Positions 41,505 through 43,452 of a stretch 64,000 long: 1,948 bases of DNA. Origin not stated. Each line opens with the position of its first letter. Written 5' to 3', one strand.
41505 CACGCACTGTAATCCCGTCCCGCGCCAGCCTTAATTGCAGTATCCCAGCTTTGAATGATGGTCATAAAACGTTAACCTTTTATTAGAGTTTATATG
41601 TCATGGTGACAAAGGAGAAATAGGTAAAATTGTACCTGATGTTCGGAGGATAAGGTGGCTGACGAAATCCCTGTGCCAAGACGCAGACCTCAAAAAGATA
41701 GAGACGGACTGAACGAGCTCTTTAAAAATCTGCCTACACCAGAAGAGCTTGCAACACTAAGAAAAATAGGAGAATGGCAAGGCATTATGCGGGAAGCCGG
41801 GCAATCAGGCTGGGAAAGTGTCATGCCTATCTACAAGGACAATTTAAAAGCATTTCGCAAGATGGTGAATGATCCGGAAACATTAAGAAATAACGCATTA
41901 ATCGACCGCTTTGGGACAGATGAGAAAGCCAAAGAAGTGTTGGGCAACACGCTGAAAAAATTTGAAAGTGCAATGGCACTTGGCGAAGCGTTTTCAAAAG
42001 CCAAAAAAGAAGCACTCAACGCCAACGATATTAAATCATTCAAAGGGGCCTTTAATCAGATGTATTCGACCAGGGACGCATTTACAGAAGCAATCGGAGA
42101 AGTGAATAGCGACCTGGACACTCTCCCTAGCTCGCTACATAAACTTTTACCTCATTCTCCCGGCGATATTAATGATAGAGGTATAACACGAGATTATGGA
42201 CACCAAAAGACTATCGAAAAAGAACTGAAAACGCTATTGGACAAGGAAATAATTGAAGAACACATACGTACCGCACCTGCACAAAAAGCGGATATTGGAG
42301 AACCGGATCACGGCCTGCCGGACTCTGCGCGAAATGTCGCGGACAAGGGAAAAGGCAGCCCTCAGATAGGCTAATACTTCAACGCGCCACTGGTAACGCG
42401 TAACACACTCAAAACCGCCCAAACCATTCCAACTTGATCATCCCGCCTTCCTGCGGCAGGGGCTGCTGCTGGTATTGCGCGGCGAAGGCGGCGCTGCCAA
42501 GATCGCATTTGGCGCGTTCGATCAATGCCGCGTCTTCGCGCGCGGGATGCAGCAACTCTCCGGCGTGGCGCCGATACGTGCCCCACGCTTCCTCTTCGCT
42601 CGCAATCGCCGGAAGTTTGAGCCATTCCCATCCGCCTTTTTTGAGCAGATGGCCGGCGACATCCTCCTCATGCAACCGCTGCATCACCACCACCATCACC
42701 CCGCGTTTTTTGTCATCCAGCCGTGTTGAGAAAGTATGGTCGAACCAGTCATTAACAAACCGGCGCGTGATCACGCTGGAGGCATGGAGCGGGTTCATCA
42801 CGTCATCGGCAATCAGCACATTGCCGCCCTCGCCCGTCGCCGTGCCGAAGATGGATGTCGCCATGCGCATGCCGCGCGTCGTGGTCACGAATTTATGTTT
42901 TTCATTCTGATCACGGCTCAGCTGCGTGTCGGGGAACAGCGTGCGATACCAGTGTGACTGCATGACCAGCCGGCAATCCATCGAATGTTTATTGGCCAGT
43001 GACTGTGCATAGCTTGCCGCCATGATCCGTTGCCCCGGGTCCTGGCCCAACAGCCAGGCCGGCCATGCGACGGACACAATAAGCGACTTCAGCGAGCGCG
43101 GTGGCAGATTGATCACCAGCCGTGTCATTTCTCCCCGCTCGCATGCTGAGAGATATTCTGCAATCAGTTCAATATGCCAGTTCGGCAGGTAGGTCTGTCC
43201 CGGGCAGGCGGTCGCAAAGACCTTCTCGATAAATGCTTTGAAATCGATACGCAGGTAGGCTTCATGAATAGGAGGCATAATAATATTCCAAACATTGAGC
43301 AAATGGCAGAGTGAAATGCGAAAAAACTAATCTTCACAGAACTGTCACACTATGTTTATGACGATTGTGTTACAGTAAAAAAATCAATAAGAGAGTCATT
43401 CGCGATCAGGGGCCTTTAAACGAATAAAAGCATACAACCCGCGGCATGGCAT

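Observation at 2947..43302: RcGTA-type head-tail genes keep canonical order but are dispersed over about 40 kb by insertions at nearly every gene junction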

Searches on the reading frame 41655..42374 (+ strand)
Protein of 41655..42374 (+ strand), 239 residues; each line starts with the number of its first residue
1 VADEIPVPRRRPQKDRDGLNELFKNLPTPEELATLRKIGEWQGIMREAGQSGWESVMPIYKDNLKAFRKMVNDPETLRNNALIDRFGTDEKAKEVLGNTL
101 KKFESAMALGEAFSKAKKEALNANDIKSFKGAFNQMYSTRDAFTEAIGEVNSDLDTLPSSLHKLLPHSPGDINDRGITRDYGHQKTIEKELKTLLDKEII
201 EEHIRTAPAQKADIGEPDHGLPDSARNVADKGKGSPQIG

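Call 6: search_protein_families(library=pfam, proteins=[window:41655-42374:+], max_evalue=0.01)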
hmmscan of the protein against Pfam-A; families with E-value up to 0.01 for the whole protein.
window:41655-42374:+ (239 aa): 0 families

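Call 15: search_protein_families(library=phrogs, proteins=[window:41655-42374:+], max_evalue=0.01)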
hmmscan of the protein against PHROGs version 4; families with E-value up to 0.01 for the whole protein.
window:41655-42374:+ (239 aa): 1 family
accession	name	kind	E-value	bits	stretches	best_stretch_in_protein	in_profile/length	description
phrog_28599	-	unknown function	0.0089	16.8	0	127-165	77-115/176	-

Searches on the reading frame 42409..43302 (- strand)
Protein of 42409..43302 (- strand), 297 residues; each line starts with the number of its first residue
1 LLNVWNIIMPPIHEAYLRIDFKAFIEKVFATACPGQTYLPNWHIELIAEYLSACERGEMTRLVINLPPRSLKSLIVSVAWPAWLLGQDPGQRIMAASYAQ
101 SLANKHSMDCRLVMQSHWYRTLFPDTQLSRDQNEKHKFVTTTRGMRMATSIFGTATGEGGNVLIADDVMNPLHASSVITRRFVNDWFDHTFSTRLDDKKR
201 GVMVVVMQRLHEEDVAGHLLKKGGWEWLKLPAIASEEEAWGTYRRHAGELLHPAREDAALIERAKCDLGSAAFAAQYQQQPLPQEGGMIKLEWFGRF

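Call 3: search_protein_families(library=pfam, proteins=[window:42409-43302:-], max_evalue=0.01)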
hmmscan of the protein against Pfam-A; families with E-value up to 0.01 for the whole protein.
window:42409-43302:- (297 aa): 0 families

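Call 15: search_protein_families(library=phrogs, proteins=[window:42409-43302:-], max_evalue=0.01)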
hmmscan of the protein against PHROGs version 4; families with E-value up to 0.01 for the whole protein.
window:42409-43302:- (297 aa): 4 families
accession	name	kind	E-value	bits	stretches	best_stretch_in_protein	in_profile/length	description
phrog_38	-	head and packaging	1.8e-62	213.1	1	17-295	269-534/760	terminase large subunit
phrog_4758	-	head and packaging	6.6e-50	170.7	1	18-238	17-241/243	terminase large subunit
phrog_30251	-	head and packaging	1.3e-13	51.1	1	61-223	57-225/799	terminase large subunit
phrog_5573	-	head and packaging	9.8e-07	29.4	1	222-295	9-71/250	terminase large subunit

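Call 70: search_protein_families(library=ncbifam, proteins=[window:42409-43302:-], max_evalue=0.001)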
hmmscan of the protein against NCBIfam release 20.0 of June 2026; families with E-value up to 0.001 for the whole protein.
window:42409-43302:- (297 aa): 1 family
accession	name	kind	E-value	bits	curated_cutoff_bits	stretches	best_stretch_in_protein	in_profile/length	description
NF033889.1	termin_lrg_T7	equivalog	5.3e-10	38.7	150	1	20-170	1-145/500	phage terminase large subunit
